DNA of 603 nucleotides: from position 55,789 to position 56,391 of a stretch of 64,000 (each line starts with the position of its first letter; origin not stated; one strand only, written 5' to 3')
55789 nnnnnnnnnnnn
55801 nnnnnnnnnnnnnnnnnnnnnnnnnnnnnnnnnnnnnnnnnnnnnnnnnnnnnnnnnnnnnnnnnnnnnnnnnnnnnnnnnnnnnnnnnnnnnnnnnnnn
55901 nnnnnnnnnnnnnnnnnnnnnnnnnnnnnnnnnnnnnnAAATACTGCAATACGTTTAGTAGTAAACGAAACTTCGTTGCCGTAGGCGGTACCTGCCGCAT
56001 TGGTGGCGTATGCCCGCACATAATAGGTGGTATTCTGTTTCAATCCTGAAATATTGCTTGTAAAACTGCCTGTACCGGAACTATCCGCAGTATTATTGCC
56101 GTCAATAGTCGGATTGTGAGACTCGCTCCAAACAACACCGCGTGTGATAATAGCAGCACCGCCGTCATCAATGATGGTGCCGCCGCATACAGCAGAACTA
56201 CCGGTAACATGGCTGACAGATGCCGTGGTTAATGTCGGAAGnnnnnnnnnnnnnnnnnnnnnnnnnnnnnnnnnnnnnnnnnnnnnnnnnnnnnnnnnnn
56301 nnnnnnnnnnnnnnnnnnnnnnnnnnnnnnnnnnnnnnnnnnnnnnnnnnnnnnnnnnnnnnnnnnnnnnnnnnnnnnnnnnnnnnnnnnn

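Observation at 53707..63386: Three-gene tandem operon of giant proteins assembled combinatorially from three module types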

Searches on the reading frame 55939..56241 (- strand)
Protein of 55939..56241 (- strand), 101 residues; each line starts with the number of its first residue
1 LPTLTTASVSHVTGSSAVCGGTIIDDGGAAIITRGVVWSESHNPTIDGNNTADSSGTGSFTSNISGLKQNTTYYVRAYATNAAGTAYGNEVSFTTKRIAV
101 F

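Call 12: search_protein_families(library=pfam, proteins=[window:55939-56241:-], max_evalue=10)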
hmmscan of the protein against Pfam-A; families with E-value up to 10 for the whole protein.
seq(101 aa): 9 families
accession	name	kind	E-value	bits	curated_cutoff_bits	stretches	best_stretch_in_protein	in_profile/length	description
PF00041.27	fn3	-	0.0013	19.3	25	1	28-86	26-75/84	Fibronectin type III domain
PF16656.11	Pur_ac_phosph_N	-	0.003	18.5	30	1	47-95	44-93/93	Purple acid Phosphatase, N-terminal domain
PF16974.11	NAR2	-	0.0046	17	26.6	1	54-92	87-127/142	High-affinity nitrate transporter accessory, Ig-like domain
PF20495.3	DUF6727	-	0.0095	16.2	22.3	1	6-75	45-115/152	Family of unknown function (DUF6727)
PF25059.1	FN3_DSCAM-DSCAML_C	-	0.012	16.4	39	1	61-97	46-81/89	DSCAM/DSCAML C-terminal Fn3-like domain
PF17964.7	Big_10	-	0.022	15.4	22.9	1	59-97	42-79/164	Bacterial Ig domain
PF24489.1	Ig_J_second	-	0.063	13.8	27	1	49-87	46-85/105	Tip attachment protein J second Ig-like domain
PF19406.5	PKD_5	-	0.2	12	25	1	36-92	24-83/88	PKD-like domain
PF19081.6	Ig_7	-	0.6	10.9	27.3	1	57-82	45-69/84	Ig-like domain CHU_C associated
